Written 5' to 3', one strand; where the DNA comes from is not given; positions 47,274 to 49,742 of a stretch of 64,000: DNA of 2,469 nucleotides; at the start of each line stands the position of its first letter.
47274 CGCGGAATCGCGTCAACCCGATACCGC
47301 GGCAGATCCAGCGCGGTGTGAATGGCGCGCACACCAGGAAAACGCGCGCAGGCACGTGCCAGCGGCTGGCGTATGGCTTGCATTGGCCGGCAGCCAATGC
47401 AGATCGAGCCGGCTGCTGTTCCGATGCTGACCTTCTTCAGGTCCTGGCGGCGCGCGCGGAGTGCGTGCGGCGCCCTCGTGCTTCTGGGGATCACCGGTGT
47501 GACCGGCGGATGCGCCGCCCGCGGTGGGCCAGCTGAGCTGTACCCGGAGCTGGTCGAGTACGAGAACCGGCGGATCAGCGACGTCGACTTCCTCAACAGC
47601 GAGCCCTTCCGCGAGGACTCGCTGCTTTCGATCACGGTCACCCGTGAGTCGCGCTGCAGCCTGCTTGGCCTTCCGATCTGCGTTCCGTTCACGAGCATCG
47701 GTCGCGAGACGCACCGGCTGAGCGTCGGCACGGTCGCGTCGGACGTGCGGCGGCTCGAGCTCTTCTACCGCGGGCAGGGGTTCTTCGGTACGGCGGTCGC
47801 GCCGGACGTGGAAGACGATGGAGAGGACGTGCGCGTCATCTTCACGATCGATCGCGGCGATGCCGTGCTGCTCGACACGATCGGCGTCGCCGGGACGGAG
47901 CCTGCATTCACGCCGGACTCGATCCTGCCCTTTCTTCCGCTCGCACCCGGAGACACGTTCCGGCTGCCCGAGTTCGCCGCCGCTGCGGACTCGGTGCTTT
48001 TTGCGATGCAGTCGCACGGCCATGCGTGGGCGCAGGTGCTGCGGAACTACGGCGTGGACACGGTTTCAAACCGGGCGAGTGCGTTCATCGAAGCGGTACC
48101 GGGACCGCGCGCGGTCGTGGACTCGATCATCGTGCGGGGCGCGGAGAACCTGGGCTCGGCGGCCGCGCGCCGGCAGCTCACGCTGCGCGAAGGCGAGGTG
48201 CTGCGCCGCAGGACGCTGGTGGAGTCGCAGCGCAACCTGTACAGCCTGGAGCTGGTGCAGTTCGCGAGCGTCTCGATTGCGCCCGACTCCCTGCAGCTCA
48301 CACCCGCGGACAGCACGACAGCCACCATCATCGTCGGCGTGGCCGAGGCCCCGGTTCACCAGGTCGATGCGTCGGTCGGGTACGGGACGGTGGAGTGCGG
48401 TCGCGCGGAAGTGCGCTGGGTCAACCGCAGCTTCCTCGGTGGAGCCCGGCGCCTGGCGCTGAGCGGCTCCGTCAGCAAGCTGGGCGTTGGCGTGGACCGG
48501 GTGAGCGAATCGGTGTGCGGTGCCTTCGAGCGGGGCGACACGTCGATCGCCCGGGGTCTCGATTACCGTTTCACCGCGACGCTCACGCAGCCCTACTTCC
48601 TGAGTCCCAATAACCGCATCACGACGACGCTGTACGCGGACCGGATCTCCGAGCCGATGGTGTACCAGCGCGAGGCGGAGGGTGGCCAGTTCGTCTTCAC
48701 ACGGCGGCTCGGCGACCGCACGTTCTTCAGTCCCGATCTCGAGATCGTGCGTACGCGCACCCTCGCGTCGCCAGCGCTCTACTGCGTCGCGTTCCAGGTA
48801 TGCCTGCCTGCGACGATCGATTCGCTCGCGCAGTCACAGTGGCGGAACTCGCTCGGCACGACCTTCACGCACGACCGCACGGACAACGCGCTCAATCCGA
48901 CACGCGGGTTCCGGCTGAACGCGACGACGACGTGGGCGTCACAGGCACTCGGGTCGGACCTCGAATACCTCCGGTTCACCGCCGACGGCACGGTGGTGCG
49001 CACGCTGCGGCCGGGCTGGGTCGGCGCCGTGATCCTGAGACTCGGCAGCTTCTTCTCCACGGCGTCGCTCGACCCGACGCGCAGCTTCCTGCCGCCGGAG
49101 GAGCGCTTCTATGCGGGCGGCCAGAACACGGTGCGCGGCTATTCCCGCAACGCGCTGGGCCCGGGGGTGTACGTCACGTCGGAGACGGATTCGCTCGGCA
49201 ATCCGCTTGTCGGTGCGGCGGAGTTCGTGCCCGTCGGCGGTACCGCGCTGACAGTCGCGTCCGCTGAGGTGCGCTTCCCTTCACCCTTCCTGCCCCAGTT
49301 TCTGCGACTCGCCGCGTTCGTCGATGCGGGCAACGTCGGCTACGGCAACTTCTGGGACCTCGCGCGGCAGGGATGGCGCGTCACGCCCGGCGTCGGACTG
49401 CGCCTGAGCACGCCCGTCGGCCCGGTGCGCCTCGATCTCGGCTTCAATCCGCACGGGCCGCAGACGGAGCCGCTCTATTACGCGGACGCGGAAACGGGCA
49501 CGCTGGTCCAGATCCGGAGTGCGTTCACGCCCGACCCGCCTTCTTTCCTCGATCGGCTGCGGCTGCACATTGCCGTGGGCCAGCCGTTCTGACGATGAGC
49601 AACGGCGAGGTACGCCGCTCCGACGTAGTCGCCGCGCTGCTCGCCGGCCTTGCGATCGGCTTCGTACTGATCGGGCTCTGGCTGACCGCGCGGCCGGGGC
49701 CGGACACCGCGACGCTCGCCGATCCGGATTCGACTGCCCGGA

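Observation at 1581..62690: Sigma-54-type -24/-12 motifs (TGGC-N7-TTGC) recur upstream of many unrelated operons, with rpoN in the same window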

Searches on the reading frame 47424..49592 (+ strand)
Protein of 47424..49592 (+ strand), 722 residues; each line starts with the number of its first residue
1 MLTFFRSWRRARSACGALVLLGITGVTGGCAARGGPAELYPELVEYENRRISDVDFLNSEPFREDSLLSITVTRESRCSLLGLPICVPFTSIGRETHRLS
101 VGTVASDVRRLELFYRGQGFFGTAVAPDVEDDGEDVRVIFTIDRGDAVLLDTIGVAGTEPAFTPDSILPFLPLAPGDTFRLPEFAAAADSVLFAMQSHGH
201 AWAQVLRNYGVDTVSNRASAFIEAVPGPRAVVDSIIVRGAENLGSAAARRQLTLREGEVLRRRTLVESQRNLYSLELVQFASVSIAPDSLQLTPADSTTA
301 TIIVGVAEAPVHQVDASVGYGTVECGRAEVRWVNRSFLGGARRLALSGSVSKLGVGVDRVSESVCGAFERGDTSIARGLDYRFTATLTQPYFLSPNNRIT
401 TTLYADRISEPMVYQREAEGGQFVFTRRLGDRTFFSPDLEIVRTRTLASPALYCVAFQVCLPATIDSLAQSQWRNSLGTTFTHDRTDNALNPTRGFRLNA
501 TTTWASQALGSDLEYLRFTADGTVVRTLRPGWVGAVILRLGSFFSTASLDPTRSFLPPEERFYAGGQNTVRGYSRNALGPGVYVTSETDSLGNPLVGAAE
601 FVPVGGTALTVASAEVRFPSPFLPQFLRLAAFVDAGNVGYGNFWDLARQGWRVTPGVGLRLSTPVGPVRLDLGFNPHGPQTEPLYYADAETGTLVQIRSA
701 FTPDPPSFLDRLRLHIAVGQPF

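Call 10: search_protein_families(library=pfam, proteins=[window:47424-49592:+])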
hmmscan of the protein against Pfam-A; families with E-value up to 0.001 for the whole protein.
window:47424-49592:+ (722 aa): 2 families
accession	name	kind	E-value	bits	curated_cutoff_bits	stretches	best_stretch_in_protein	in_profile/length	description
PF01103.29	Omp85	-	3.2e-46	158.8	24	1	367-676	16-309/325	Omp85 superfamily domain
PF07244.20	POTRA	-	4.8e-10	40.4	21.3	0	50-143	2-77/79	Surface antigen variable number repeat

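Call 38: find_homologous_proteins(query=window:47424-49592:+, max_evalue=1e-30)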
Query window:47424-49592:+ (722 aa): 215 proteins with E <= 1e-30 among 8000 candidates; the best 120 are listed.
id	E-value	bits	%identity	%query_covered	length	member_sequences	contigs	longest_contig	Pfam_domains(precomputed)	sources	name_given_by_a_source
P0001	0.0e+0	1610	99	100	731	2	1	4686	PF07244.21,PF01103.30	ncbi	-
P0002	0.0e+0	1607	99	100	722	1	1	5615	PF07244.21,PF01103.30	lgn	-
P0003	0.0e+0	1607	99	100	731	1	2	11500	PF07244.21,PF01103.30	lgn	-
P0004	0.0e+0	1425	86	99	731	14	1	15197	PF07244.21,PF01103.30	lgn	-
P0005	0.0e+0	1396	85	98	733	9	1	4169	PF07244.21,PF01103.30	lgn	-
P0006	0.0e+0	1392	87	96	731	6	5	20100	PF07244.21,PF01103.30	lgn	-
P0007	0.0e+0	1324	82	96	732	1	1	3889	PF07244.21,PF01103.30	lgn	-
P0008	0.0e+0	1162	72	98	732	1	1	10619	PF07244.21,PF01103.30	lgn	-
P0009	0.0e+0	1158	73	96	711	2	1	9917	PF07244.21,PF01103.30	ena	-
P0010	5.5e-266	903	71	79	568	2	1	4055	PF01103.30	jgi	jgi:outer membrane protein assembly factor BamA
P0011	1.7e-250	851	72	72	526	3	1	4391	PF01103.30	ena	-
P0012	6.6e-249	846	54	99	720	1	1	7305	PF07244.21,PF01103.30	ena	-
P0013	2.6e-243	828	54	97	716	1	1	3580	PF07244.21,PF01103.30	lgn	-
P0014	3.5e-243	827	55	98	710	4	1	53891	PF07244.21,PF01103.30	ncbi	ncbi:MAG: BamA/TamA family outer membrane protein [Gemmatimonadota bacterium]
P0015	5.4e-242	823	55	96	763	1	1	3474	PF07244.21,PF01103.30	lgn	-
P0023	5.6e-237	807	54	97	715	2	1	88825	PF07244.21,PF01103.30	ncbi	ncbi:MAG: BamA/TamA family outer membrane protein [Gemmatimonadota bacterium]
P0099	4.4e-216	738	49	99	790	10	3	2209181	PF07244.21,PF01103.30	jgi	jgi:outer membrane protein assembly factor BamA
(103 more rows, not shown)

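Call 39: find_encoding_contigs(protein=P0006, flank=10000, max_places=5)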
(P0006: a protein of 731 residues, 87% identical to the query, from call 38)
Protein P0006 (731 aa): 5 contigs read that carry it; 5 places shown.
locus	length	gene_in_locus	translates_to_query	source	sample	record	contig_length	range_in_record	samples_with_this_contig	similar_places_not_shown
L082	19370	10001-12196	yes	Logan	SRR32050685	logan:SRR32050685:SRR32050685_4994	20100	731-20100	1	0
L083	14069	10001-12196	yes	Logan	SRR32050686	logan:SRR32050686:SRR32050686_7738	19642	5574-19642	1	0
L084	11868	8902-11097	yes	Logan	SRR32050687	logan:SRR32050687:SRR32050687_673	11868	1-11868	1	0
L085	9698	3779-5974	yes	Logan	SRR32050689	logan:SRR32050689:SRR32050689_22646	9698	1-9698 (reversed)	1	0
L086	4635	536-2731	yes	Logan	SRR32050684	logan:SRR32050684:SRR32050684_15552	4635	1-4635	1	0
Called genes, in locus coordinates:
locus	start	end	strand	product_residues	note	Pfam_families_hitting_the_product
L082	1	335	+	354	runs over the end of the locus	?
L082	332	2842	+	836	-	PF09586:YfhO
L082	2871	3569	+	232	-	PF02353:CMAS, PF05401:NodS (weak), PF01209:Ubie_methyltran, PF13489:Methyltransf_23, PF13649:Methyltransf_25, PF13847:Methyltransf_31, PF08241:Methyltransf_11, PF08242:Methyltransf_12, +1 more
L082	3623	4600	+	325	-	PF03706:LPG_synthase_TM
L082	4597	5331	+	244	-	PF13641:Glyco_tranf_2_3, PF00535:Glycos_transf_2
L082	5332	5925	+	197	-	-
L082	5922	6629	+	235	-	PF01553:Acyltransferase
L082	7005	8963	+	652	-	PF01068:DNA_ligase_A_M, PF04679:DNA_ligase_A_C, PF21686:LigD_Prim-Pol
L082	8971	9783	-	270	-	PF09976:TPR_21, PF13174:TPR_6 (faint), PF14559:TPR_19 (faint)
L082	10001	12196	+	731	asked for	PF07244:POTRA (faint), PF01103:Omp85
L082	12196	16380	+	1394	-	PF27051:TamB_N (weak), PF04357:TamB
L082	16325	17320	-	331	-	PF00392:GntR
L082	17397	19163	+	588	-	-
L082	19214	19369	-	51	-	?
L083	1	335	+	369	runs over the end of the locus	PF13439:Glyco_transf_4, PF13579:Glyco_trans_4_4, PF20706:GT4-conflict, PF00534:Glycos_transf_1, PF13524:Glyco_trans_1_2 (weak), PF13692:Glyco_trans_1_4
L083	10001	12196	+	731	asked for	PF07244:POTRA (faint), PF01103:Omp85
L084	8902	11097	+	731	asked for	PF07244:POTRA (faint), PF01103:Omp85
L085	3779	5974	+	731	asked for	PF07244:POTRA (faint), PF01103:Omp85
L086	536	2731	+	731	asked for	PF07244:POTRA (faint), PF01103:Omp85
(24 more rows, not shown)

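Call 40: find_encoding_contigs(protein=P0004, flank=10000, max_places=3)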
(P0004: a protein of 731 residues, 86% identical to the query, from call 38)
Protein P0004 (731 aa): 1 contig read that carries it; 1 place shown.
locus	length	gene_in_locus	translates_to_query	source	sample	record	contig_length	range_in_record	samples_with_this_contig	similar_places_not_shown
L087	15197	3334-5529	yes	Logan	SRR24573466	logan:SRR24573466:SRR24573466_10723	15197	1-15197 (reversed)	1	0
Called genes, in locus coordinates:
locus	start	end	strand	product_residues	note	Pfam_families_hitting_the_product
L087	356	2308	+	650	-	PF01068:DNA_ligase_A_M, PF04679:DNA_ligase_A_C, PF21686:LigD_Prim-Pol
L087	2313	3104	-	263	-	PF09976:TPR_21, PF14559:TPR_19 (faint), PF07719:TPR_2 (faint), PF13174:TPR_6 (faint), PF13176:TPR_7 (faint), PF13428:TPR_14 (faint)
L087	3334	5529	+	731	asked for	PF07244:POTRA (faint), PF01103:Omp85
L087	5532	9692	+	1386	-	PF27051:TamB_N (weak), PF04357:TamB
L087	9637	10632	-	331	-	PF00392:GntR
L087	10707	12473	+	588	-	-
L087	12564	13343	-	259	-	-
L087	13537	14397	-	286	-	PF01790:LGT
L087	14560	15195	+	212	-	?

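Call 41: find_encoding_contigs(protein=P0008, flank=10000, max_places=3)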
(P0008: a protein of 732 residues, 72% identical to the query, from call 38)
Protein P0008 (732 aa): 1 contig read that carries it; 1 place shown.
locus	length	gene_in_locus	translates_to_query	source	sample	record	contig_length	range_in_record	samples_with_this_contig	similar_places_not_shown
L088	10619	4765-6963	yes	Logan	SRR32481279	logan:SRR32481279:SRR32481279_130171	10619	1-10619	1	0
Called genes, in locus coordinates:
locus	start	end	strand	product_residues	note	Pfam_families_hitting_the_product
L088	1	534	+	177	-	?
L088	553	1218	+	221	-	PF01553:Acyltransferase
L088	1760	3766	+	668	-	PF01068:DNA_ligase_A_M, PF04679:DNA_ligase_A_C, PF21686:LigD_Prim-Pol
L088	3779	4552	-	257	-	PF09976:TPR_21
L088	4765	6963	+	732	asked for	PF07244:POTRA (faint), PF01103:Omp85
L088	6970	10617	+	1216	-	?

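Call 42: find_encoding_contigs(protein=P0009, flank=10000, max_places=3)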
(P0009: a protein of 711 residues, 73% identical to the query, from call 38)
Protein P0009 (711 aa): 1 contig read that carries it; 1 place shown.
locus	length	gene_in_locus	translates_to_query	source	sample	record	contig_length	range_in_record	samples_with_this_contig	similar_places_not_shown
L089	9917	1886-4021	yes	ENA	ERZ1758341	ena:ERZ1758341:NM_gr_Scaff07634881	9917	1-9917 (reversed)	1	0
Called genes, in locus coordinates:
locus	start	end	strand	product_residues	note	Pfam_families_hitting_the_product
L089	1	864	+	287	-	?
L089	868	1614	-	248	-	PF09976:TPR_21, PF14559:TPR_19 (faint)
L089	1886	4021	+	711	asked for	PF07244:POTRA (faint), PF01103:Omp85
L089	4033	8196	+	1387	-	PF27051:TamB_N, PF04357:TamB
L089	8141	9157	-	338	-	PF00392:GntR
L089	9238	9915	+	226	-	?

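Call 63: find_encoding_contigs(protein=P0099, flank=10000, max_places=3)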
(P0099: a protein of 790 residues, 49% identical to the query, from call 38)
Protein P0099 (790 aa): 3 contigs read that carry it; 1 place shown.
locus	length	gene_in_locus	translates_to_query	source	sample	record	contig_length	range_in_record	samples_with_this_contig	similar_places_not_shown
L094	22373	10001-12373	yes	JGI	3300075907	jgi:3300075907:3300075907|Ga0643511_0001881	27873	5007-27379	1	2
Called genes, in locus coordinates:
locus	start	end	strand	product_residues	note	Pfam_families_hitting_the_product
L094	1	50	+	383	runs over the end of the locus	PF02350:Epimerase_2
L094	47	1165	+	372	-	PF13439:Glyco_transf_4, PF13477:Glyco_trans_4_2 (weak), PF13579:Glyco_trans_4_4, PF20706:GT4-conflict (weak), PF00534:Glycos_transf_1, PF13692:Glyco_trans_1_4, PF13524:Glyco_trans_1_2 (weak)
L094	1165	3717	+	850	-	PF09586:YfhO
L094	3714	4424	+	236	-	PF02353:CMAS (weak), PF01209:Ubie_methyltran (weak), PF13489:Methyltransf_23, PF05175:MTS, PF13847:Methyltransf_31, PF08241:Methyltransf_11, PF08242:Methyltransf_12, PF13649:Methyltransf_25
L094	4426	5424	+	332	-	PF03706:LPG_synthase_TM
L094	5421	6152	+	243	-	PF13641:Glyco_tranf_2_3 (weak), PF00535:Glycos_transf_2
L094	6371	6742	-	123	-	PF06170:DUF983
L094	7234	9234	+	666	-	PF01068:DNA_ligase_A_M, PF04679:DNA_ligase_A_C, PF21686:LigD_Prim-Pol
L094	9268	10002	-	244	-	PF09976:TPR_21 (weak), PF13428:TPR_14 (faint), PF13432:TPR_16 (faint)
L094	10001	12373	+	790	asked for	PF07244:POTRA (weak), PF01103:Omp85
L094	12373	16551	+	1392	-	PF05359:DUF748 (weak), PF27051:TamB_N, PF04357:TamB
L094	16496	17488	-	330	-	PF00392:GntR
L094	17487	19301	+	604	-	-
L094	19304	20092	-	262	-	-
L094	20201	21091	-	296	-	PF01790:LGT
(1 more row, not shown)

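Call 64: find_encoding_contigs(protein=P0023, flank=10000, max_places=2)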
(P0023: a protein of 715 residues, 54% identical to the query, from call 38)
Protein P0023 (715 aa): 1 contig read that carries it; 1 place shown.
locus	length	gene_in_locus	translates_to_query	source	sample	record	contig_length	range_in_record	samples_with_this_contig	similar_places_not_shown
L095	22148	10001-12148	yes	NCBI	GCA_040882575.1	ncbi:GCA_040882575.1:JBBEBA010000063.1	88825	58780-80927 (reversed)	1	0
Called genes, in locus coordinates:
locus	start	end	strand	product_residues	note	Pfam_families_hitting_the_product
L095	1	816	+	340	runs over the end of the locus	PF13641:Glyco_tranf_2_3, PF00535:Glycos_transf_2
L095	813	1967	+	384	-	PF02350:Epimerase_2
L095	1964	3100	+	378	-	PF13439:Glyco_transf_4, PF13579:Glyco_trans_4_4, PF20706:GT4-conflict (weak), PF00534:Glycos_transf_1, PF13692:Glyco_trans_1_4, PF13524:Glyco_trans_1_2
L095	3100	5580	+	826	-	PF09586:YfhO (weak)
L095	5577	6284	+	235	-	PF13489:Methyltransf_23, PF13847:Methyltransf_31, PF08241:Methyltransf_11, PF08242:Methyltransf_12, PF13649:Methyltransf_25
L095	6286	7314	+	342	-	PF03706:LPG_synthase_TM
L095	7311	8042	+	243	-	PF13641:Glyco_tranf_2_3, PF00535:Glycos_transf_2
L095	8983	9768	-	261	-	PF09976:TPR_21 (weak), PF13428:TPR_14 (faint), PF13432:TPR_16 (weak)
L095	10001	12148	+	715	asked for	PF07244:POTRA (weak), PF01103:Omp85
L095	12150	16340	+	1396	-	PF05359:DUF748 (faint), PF27051:TamB_N, PF04357:TamB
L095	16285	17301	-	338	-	PF00392:GntR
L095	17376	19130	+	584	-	-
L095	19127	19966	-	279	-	-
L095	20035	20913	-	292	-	PF01790:LGT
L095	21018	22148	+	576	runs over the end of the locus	PF00795:CN_hydrolase, PF02540:NAD_synthase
